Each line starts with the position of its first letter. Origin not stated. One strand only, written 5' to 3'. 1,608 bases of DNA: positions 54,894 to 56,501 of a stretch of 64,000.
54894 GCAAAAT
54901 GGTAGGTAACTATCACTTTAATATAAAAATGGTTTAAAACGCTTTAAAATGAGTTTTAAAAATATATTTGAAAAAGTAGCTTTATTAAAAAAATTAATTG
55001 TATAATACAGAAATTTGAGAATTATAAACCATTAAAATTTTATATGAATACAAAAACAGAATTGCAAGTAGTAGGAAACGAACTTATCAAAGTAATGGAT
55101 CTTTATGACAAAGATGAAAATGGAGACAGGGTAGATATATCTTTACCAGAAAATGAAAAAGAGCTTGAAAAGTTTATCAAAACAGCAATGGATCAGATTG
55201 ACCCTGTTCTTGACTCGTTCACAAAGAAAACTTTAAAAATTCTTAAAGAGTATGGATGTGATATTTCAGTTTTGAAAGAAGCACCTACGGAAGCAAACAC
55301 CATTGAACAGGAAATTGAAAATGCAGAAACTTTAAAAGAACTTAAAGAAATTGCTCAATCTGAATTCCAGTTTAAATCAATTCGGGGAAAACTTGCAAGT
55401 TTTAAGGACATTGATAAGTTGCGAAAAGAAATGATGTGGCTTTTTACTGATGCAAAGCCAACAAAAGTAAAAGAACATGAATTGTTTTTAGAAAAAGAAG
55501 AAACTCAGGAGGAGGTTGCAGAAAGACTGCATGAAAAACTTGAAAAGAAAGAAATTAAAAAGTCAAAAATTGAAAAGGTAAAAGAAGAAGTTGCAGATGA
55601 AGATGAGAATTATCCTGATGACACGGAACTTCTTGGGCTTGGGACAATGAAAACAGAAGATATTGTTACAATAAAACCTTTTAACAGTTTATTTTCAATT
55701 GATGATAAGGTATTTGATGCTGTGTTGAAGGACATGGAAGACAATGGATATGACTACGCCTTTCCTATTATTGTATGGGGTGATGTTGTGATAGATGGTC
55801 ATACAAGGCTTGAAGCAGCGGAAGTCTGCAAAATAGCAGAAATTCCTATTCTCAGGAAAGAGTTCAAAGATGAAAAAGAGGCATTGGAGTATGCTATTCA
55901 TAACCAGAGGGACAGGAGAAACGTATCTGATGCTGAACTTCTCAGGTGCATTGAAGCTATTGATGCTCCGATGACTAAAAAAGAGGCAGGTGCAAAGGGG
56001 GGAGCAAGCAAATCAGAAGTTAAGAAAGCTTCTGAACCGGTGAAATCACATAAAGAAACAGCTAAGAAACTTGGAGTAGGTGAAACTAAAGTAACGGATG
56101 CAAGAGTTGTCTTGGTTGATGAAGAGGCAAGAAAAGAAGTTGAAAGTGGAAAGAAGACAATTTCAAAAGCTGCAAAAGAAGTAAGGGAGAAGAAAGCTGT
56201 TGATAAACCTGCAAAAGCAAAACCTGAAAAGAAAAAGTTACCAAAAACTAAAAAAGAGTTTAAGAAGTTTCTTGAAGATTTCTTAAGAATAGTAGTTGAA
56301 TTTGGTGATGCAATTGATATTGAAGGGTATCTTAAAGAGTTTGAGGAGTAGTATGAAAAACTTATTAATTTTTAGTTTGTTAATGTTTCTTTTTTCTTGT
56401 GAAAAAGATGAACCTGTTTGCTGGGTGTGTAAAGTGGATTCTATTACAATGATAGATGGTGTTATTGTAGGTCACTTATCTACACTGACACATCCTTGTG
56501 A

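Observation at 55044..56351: ParB-like protein whose own gene contains a copy of the 28-nt motif: candidate KorB/parS-type regulatory or partition network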

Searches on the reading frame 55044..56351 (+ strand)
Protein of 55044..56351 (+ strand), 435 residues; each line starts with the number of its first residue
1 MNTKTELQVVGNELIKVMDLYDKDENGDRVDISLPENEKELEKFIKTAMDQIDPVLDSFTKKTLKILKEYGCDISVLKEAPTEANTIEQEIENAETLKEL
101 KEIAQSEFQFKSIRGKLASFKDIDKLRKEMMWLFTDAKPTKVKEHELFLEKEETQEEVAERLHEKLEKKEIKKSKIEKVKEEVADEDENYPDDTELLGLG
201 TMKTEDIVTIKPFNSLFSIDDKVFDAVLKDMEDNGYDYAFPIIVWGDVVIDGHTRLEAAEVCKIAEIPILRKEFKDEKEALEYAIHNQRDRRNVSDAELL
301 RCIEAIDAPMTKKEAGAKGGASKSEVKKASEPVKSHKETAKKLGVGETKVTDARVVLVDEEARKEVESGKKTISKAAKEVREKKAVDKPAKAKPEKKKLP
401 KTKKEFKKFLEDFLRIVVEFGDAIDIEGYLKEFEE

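Call 10: search_protein_families(library=pfam, proteins=[window:55044-56351:+], max_evalue=0.01)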
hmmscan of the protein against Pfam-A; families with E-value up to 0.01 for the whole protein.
window:55044-56351:+ (435 aa): 0 families

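Call 11: search_protein_families(library=phrogs, proteins=[window:55044-56351:+], max_evalue=0.001)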
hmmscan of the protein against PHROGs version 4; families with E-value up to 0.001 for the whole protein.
window:55044-56351:+ (435 aa): 3 families
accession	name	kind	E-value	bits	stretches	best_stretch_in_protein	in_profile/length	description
phrog_12047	-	DNA, RNA and nucleotide metabolism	2.2e-12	48.1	1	225-401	22-204/301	ParB-like partition nuclease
phrog_498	-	other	8.9e-05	22.2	1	222-287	56-122/633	DNA methyltransferase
phrog_6218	-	DNA, RNA and nucleotide metabolism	0.00017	21.9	1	248-340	55-149/506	ParB-like partition protein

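Call 13: search_dna_similar(query=window:55044-56351:+, collection=phages, mode=protein, max_rows=25)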
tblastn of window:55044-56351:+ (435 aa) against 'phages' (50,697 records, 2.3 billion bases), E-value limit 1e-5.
No match.

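Call 14: find_homologous_proteins(query=window:55044-56351:+, max_evalue=0.001)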
Query window:55044-56351:+ (435 aa): 259 proteins with E <= 0.001 among 8000 candidates; the best 120 are listed.
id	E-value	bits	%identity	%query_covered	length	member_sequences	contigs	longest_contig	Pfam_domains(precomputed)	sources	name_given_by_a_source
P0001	3.7e-269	911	100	100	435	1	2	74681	-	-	-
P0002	9.5e-139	481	61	92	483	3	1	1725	-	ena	-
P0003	1.8e-136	474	61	90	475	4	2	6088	-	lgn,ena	-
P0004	4.3e-131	456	60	88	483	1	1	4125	-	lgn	-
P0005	1.6e-104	369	54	91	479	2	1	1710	-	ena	-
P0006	8.6e-95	337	50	90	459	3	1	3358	-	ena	-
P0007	3.2e-94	335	51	88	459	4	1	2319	-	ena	-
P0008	8.8e-94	333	52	88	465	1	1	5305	-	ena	-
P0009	2.2e-92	329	50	88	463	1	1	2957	-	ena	-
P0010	2.3e-91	325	49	90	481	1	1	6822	-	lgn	-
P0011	1.1e-89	320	47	87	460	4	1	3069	-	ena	-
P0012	5.4e-89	317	48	90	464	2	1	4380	-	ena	-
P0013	7.4e-89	317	47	92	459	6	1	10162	-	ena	-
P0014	7.6e-89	317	47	90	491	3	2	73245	-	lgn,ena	-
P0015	2.6e-88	315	48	90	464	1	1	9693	-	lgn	-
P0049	2.7e-60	223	60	46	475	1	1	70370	-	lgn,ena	-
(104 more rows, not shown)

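Call 31: find_encoding_contigs(protein=P0049, flank=10000, max_places=2)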
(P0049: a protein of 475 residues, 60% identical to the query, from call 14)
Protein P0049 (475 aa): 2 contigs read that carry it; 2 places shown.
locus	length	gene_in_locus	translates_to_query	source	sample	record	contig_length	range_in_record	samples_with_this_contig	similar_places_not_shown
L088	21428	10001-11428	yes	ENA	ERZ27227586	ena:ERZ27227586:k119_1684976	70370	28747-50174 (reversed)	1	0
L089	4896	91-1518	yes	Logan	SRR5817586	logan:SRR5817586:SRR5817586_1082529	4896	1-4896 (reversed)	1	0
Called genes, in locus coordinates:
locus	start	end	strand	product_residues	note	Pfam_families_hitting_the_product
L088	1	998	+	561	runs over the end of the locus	PF00176:SNF2-rel_dom, PF04851:ResIII (faint), PF00271:Helicase_C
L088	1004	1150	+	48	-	-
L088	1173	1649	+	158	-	PF04542:Sigma70_r2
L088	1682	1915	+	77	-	-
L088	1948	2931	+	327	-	-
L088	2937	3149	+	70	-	-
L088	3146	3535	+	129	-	-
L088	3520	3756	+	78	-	-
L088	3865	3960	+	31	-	-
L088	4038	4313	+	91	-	-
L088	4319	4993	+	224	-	-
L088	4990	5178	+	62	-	-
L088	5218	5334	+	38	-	-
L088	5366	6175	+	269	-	-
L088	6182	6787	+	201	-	PF01695:IstB_IS21, PF00308:Bac_DnaA (weak)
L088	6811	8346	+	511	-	-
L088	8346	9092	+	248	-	-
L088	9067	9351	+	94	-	-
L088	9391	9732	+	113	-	-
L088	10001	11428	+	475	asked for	-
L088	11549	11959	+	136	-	-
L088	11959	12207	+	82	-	-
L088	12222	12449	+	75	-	-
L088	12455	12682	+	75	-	-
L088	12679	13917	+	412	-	PF03167:UDG, PF01612:DNA_pol_A_exo1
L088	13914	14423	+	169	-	-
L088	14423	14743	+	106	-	-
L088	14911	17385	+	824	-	PF14890:Intein_splicing (weak), PF00476:DNA_pol_A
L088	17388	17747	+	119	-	-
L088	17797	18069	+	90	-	-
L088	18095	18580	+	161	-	-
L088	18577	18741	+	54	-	-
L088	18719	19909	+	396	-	-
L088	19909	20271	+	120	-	-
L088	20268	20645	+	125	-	-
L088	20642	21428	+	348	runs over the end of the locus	PF00154:RecA_N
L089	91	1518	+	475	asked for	-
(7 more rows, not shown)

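Call 32: find_encoding_contigs(protein=P0014, flank=10000, max_places=2)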
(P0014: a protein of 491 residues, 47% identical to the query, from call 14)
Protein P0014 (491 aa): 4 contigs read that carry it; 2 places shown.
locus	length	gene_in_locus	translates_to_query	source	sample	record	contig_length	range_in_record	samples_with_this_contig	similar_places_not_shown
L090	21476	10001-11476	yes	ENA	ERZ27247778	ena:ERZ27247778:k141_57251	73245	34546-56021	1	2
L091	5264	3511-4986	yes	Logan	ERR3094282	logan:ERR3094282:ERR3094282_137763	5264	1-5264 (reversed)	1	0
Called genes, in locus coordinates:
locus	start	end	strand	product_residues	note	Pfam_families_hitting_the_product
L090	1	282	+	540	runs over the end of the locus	PF04851:ResIII, PF00176:SNF2-rel_dom, PF00271:Helicase_C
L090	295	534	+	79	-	-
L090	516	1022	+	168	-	PF04542:Sigma70_r2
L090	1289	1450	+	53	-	-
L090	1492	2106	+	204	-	-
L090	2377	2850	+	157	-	-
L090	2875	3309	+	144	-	-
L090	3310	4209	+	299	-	-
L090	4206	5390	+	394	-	PF01139:RtcB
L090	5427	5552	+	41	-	-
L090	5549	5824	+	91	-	-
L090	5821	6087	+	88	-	-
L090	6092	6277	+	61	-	-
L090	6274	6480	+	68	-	-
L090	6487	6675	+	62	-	-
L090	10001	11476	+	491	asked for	-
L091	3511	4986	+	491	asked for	-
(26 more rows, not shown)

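Call 60: search_solved_structures(query=A1, max_evalue=1, show_alignments=3)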
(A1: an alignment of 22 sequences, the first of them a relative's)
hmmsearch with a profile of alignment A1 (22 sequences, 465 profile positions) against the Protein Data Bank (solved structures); distinct sequences matched with E-value up to 1: 6.
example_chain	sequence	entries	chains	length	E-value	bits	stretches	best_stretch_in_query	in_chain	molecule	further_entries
5k5a_B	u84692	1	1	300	8.4e-06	28.3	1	197-320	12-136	ParB domain protein nuclease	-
5k5d_B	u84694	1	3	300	3.9e-05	26.1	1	199-320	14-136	ParB domain protein nuclease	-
1vz0_A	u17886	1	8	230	0.0041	19.4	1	247-321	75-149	Chromosome-partitioning protein Spo0J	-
1no1_A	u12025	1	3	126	0.28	13.3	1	115-186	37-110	replisome organizer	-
9vfj_D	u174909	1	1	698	0.77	11.9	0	83-129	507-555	Photosystem I reaction center subunit II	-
8c6j_H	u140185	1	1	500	0.78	11.9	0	16-146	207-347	Pre-mRNA-splicing factor CWC22 homolog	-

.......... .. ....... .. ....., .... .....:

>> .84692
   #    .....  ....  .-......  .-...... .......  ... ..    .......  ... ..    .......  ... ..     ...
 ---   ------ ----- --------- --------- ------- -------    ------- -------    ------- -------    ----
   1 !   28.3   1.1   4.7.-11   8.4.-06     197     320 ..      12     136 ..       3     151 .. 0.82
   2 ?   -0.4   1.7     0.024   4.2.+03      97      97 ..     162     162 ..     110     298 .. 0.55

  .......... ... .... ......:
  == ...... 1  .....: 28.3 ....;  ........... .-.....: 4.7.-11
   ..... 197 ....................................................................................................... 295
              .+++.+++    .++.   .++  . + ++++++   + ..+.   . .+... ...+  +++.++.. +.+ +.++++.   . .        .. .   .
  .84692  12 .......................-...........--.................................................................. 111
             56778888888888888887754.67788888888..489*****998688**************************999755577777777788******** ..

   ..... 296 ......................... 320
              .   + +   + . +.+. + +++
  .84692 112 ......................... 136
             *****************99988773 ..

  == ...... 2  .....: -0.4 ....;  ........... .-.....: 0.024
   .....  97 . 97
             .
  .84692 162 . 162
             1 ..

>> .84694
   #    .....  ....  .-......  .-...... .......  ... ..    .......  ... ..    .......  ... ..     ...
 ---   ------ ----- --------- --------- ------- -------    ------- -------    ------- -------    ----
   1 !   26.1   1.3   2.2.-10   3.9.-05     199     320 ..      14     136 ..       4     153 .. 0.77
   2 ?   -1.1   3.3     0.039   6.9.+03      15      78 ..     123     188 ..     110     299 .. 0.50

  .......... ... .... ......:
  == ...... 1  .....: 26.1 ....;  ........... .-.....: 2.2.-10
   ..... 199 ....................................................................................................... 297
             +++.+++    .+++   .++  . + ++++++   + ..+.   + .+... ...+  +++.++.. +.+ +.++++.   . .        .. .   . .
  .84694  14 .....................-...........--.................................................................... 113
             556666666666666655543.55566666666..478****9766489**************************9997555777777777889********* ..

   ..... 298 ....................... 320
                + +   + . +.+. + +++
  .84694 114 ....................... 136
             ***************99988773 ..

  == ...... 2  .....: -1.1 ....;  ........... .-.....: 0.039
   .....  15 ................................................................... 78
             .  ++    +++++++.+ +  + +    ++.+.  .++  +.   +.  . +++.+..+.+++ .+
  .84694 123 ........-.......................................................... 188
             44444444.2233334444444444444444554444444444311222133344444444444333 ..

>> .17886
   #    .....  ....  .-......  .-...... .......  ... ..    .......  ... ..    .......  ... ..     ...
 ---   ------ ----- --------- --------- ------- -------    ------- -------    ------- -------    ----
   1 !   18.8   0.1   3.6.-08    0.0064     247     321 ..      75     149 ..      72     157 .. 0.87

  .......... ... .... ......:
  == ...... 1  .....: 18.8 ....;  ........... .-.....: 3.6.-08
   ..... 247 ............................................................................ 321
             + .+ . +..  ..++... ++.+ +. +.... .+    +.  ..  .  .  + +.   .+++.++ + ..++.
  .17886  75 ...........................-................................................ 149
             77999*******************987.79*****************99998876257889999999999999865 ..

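Call 65: find_encoding_contigs(protein=P0003, flank=6000, max_places=2)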
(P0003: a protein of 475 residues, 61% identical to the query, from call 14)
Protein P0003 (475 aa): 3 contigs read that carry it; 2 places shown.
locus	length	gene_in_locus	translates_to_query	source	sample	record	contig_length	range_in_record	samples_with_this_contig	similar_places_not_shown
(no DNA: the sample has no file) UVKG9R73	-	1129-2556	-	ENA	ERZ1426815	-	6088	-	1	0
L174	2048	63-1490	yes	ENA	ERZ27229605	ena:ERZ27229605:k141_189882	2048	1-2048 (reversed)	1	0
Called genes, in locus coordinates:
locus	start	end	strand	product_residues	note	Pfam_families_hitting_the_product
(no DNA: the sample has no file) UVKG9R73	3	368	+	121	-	?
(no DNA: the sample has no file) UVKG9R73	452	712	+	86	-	-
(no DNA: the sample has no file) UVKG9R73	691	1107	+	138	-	-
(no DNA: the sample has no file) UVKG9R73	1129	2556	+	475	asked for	-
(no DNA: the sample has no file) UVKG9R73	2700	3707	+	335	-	PF02767:DNA_pol3_beta_2 (faint)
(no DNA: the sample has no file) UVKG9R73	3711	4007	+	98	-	-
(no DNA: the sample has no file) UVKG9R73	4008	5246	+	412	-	PF03167:UDG, PF01612:DNA_pol_A_exo1, PF22619:DNA_polI_exo1 (weak)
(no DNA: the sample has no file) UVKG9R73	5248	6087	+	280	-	?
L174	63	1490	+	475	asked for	-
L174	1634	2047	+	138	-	?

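Call 66: find_encoding_contigs(protein=P0004, flank=6000, max_places=1)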
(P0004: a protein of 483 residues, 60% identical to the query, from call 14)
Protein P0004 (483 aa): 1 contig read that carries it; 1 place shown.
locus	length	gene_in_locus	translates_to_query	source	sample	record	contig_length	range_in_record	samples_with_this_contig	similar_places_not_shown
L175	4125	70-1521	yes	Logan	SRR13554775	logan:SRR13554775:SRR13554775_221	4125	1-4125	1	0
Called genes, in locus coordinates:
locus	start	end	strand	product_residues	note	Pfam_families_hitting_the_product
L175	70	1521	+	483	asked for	-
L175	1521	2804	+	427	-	PF00145:DNA_methylase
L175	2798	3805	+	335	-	-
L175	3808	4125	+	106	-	?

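Call 70: find_homologous_proteins(query=L088:3-995:+, max_evalue=1e-100)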
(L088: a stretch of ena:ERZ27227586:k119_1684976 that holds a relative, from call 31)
Query L088:3-995:+ (331 aa): 12 proteins with E <= 1e-100 among 3216 candidates.
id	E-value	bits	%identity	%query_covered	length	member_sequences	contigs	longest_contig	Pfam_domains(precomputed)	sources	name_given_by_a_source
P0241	3.3e-215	731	100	100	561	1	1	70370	PF00176.30,PF00271.38,PF04851.22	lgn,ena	-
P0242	4.7e-114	399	56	99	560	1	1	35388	PF00176.30,PF00271.38,PF04851.22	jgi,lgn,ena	jgi:SNF2 family DNA or RNA helicase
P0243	3.7e-113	396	57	99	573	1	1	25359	PF00176.30,PF00271.38,PF04851.22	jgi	jgi:SWI/SNF-related matrix-associated actin-dependent regulator 1 of chromatin subfamily A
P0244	5.1e-108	379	55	99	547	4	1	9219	PF00176.30,PF00271.38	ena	-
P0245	1.2e-106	375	56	99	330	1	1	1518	PF00176.30,PF00271.38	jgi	jgi:SWI/SNF-related matrix-associated actin-dependent regulator 1 of chromatin subfamily A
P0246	8.2e-106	372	55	100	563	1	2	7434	PF00270.36,PF00176.30,PF00271.38,PF04851.22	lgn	-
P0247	6.0e-105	369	56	99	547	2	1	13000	PF00176.30,PF00271.38,PF04851.22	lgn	-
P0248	1.8e-103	364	54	99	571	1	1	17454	PF00176.30,PF00271.38,PF04851.22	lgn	-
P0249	5.5e-103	363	56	99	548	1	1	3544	PF00270.36,PF00176.30,PF00271.38,PF04851.22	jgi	-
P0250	8.3e-103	362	56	99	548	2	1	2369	PF00270.36,PF00176.30,PF00271.38,PF04851.22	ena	-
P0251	1.5e-101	358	54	99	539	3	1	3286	PF00176.30,PF00271.38,PF04851.22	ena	-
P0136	3.4e-101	357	55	99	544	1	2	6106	PF00176.30,PF00271.38,PF04851.22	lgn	-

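Call 71: find_encoding_contigs(protein=P0241, flank=10000, max_places=1)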
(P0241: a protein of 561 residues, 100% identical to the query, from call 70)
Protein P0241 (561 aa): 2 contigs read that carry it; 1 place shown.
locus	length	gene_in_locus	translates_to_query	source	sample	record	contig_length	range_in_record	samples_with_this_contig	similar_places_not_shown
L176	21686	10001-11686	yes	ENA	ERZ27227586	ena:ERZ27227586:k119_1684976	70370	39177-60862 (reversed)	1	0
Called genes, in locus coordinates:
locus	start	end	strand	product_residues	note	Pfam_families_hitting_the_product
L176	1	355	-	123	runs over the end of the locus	-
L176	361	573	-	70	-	PF00313:CSD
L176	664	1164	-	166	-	-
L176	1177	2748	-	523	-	-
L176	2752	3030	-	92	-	-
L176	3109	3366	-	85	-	-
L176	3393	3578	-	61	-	-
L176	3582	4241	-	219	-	-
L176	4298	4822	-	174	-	-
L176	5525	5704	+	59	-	-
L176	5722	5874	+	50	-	-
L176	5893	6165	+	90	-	-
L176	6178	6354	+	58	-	-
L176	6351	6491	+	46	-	-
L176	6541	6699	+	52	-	-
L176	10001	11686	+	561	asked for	PF00176:SNF2-rel_dom, PF04851:ResIII (faint), PF00271:Helicase_C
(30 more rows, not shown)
